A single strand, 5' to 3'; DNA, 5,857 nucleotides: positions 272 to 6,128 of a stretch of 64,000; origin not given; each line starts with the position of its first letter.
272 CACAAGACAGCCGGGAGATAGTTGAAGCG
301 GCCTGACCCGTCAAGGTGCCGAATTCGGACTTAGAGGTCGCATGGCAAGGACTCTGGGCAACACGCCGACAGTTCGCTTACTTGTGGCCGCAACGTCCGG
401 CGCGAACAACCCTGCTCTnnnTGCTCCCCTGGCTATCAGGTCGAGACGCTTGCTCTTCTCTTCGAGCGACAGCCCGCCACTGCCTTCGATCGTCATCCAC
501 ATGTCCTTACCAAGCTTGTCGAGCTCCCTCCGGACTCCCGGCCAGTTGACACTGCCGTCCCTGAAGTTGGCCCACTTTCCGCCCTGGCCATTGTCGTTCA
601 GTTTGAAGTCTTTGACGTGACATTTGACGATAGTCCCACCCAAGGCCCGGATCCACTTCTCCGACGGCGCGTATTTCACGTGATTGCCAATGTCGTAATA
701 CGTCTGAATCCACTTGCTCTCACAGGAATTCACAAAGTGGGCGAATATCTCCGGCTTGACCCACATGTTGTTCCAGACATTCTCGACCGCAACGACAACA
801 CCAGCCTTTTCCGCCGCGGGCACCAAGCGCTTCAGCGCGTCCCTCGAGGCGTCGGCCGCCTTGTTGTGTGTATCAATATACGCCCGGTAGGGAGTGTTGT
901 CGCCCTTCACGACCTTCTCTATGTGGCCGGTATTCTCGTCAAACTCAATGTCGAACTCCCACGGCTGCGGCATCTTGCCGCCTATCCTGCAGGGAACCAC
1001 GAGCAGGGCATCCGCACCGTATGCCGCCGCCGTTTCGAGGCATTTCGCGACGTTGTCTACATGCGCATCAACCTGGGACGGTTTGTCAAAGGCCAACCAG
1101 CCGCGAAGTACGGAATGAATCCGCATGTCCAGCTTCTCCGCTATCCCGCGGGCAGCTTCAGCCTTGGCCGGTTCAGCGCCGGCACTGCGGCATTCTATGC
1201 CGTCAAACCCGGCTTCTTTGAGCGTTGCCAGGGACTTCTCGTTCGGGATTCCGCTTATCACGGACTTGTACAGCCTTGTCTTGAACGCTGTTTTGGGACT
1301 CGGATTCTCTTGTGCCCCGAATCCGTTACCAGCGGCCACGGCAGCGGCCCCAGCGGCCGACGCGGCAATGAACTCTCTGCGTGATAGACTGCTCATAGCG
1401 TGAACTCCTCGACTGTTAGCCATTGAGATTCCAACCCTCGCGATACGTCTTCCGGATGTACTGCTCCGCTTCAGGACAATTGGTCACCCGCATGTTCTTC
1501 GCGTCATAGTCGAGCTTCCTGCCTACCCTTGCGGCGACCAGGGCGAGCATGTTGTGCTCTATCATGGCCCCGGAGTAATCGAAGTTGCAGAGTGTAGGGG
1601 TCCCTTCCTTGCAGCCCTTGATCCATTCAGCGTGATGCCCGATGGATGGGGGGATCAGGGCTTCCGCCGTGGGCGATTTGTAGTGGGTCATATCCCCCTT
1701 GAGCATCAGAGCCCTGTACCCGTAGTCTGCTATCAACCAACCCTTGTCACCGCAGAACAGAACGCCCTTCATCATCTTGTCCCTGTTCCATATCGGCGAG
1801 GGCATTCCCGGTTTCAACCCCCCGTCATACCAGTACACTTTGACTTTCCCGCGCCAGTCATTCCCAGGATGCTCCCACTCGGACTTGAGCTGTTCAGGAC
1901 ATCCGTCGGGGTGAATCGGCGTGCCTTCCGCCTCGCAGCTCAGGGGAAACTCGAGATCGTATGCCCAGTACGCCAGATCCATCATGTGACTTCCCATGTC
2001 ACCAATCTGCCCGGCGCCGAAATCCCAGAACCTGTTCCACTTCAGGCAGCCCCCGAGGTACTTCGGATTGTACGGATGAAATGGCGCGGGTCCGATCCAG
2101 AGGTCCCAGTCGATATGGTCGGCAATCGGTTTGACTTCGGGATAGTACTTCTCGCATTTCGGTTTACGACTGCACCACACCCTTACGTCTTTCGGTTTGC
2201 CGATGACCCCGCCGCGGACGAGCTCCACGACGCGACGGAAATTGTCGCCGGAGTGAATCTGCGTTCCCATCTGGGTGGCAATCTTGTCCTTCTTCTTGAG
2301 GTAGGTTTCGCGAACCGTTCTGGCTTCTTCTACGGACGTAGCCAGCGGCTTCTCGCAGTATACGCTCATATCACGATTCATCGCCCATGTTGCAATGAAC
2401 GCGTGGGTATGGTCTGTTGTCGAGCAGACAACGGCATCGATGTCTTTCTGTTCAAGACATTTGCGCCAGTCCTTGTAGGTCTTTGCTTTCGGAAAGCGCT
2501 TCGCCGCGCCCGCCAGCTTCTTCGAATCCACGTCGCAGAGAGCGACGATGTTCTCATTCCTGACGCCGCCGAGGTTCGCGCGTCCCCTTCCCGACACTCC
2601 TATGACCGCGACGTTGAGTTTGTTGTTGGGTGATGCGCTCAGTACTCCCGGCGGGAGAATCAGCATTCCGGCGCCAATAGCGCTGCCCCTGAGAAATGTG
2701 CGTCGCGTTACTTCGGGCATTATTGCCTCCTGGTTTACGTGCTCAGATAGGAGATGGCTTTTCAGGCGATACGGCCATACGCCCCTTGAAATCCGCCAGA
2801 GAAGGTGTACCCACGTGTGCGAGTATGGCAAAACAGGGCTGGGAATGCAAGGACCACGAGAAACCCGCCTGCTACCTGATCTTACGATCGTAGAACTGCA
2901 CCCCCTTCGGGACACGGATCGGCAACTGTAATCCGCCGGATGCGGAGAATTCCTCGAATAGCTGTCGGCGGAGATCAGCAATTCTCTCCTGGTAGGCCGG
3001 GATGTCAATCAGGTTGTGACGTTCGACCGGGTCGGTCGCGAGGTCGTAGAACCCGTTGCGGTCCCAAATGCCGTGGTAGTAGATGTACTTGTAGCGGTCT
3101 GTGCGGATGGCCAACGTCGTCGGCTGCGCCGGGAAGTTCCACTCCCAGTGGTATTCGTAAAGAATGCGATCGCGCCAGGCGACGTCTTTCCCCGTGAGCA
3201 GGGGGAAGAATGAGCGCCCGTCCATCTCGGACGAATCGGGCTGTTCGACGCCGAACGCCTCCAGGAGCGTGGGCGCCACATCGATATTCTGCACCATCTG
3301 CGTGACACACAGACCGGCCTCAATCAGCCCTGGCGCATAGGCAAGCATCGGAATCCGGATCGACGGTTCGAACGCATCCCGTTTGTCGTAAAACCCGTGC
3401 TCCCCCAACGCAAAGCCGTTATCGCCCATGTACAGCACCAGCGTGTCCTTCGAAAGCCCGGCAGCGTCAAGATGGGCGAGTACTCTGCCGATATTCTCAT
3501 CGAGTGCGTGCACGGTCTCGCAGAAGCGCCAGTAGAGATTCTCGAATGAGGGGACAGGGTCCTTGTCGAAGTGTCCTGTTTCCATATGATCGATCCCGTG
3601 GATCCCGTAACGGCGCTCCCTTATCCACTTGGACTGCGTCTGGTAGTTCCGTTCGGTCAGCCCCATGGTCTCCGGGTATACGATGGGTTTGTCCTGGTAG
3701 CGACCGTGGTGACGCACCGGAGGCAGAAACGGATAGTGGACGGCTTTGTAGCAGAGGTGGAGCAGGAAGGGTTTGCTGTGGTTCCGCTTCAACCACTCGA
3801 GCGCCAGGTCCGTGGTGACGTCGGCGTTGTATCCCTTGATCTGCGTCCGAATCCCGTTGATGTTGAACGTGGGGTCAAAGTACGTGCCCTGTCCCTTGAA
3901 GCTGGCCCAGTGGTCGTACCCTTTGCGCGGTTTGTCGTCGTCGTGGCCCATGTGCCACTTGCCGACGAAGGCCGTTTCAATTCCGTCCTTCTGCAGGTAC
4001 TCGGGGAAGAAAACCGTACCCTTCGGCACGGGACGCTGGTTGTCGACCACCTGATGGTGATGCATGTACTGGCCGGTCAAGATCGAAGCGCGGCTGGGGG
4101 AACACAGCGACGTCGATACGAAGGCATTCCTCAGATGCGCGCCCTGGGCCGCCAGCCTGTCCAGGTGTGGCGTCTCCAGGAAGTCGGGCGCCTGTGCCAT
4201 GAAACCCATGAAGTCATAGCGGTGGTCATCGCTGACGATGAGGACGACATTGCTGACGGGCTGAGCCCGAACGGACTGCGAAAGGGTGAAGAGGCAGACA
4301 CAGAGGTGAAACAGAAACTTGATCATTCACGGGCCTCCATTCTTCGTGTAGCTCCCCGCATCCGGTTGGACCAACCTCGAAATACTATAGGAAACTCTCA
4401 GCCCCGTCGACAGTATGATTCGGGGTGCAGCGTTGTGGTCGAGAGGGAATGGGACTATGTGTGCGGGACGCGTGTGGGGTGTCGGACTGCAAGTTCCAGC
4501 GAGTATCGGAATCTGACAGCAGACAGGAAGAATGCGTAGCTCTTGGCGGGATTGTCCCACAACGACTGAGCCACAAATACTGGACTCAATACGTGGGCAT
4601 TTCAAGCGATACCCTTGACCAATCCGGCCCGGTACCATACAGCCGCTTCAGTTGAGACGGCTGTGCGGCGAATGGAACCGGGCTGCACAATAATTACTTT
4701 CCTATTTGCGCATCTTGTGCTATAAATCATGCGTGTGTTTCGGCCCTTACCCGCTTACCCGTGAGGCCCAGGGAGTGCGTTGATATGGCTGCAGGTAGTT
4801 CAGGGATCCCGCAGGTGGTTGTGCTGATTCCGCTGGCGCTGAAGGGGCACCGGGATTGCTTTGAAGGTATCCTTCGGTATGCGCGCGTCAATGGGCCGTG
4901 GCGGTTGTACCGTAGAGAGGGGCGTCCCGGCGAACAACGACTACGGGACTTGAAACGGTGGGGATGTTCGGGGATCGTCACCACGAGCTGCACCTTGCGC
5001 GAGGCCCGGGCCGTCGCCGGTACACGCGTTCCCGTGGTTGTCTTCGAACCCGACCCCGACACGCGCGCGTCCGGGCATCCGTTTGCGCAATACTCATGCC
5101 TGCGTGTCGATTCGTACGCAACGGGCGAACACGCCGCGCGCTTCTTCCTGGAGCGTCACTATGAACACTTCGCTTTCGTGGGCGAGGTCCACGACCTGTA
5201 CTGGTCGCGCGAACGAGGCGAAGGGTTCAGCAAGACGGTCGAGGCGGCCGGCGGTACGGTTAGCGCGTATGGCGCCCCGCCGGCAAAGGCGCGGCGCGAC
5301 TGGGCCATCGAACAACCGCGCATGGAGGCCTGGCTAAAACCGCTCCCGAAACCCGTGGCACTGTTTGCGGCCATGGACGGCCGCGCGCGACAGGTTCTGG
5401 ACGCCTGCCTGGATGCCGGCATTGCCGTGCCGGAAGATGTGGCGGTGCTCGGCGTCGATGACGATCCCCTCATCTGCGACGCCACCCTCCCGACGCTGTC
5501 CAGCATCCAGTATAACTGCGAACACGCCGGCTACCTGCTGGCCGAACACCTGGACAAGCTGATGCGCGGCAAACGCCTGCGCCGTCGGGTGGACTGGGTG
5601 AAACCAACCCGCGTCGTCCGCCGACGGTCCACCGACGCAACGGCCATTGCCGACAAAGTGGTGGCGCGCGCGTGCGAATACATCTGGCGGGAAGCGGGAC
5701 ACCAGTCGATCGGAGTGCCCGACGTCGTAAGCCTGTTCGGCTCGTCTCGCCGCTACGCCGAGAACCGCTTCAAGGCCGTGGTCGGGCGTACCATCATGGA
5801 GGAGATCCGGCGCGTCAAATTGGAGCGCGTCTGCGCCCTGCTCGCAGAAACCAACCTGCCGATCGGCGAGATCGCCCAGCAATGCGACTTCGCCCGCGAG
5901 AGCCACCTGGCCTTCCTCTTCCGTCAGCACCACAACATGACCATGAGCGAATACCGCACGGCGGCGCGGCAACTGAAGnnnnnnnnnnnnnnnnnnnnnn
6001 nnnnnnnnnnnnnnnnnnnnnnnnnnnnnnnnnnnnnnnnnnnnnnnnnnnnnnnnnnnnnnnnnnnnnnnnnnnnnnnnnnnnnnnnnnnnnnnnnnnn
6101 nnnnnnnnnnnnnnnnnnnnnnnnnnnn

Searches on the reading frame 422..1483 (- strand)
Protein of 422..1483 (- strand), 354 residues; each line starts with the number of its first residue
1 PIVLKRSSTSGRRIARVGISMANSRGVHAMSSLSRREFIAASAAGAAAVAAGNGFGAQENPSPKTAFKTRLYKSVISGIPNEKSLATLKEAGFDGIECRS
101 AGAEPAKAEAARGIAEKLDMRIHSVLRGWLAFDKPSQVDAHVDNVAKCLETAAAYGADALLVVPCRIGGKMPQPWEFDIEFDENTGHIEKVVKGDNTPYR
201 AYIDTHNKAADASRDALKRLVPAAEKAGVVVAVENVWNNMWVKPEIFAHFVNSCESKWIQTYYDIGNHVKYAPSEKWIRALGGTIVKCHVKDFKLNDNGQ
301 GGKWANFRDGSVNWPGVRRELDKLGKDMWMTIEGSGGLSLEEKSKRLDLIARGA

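Call 60: search_protein_families(library=pfam, proteins=[window:422-1483:-], max_evalue=0.0001)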
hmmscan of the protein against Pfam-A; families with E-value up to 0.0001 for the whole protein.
window:422-1483:- (354 aa): 1 family
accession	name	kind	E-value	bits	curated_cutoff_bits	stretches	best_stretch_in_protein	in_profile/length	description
PF01261.30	AP_endonuc_2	-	2.2e-26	93.5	31.1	1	86-334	2-229/249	Xylose isomerase-like TIM barrel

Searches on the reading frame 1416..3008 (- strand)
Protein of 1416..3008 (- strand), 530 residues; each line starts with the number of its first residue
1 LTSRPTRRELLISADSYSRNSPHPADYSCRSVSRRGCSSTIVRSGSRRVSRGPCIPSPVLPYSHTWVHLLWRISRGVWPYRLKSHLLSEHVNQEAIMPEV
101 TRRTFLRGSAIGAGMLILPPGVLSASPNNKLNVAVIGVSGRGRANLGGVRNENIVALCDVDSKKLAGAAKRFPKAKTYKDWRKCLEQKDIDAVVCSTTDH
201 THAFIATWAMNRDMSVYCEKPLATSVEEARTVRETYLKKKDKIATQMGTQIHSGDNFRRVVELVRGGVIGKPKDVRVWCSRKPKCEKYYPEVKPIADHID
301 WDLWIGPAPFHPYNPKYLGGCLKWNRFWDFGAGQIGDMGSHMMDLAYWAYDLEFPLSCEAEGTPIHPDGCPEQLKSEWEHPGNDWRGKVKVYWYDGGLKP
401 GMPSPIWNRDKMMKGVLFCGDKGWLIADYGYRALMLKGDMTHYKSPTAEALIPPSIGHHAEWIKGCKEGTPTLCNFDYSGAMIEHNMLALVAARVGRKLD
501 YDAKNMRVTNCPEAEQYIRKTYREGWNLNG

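Call 60: search_protein_families(library=pfam, proteins=[window:1416-3008:-], max_evalue=0.0001)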
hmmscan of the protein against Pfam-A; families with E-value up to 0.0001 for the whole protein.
window:1416-3008:- (530 aa): 2 families
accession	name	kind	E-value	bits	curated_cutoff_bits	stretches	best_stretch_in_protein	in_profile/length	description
PF19051.5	GFO_IDH_MocA_C2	-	2.9e-17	63.5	23.3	1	287-370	40-123/254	Oxidoreductase family, C-terminal alpha/beta domain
PF01408.29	GFO_IDH_MocA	-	2.8e-16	60.7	24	1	131-242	1-115/120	Oxidoreductase family, NAD-binding Rossmann fold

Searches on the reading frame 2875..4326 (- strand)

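Call 60: search_protein_families(library=pfam, proteins=[window:2875-4326:-], max_evalue=0.0001)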
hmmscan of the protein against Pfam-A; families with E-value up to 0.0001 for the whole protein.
window:2875-4326:- (484 aa): 3 families
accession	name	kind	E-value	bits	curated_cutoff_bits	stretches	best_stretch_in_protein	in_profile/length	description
PF00884.28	Sulfatase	-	4.9e-54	184.1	25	1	25-360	1-301/301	Sulfatase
PF16347.10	SGSH_C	-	2.5e-37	128.8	29.3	1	308-458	1-150/154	N-sulphoglucosamine sulphohydrolase, C-terminal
PF01663.27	Phosphodiest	-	2.3e-11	44.4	23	1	50-307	18-223/342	Type I phosphodiesterase / nucleotide pyrophosphatase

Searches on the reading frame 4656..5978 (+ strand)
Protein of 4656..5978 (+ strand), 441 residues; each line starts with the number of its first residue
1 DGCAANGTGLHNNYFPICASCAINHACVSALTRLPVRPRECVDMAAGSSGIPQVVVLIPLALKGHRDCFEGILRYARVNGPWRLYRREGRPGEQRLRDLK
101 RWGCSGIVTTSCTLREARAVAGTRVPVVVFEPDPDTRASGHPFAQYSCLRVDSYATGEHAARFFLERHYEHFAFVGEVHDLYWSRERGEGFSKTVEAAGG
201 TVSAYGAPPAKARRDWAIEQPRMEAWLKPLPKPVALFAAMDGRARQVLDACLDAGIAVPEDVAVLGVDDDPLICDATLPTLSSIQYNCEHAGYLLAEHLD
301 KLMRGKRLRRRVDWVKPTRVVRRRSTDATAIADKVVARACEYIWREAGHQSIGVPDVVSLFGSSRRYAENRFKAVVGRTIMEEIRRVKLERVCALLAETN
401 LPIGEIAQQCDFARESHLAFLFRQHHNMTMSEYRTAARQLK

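Call 60: search_protein_families(library=pfam, proteins=[window:4656-5978:+], max_evalue=0.0001)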
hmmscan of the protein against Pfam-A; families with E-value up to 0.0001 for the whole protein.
window:4656-5978:+ (441 aa): 3 families
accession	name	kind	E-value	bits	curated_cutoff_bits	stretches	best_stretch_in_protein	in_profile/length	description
PF13377.12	Peripla_BP_3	-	1.6e-34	119.8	26.5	1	162-326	2-167/167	Periplasmic binding protein-like domain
PF12833.13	HTH_18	-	2.4e-16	60.2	33.6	1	361-435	5-79/80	Helix-turn-helix domain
PF00165.29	HTH_AraC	-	1.2e-08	35.3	26.6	0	399-435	7-42/42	Bacterial regulatory helix-turn-helix proteins, AraC family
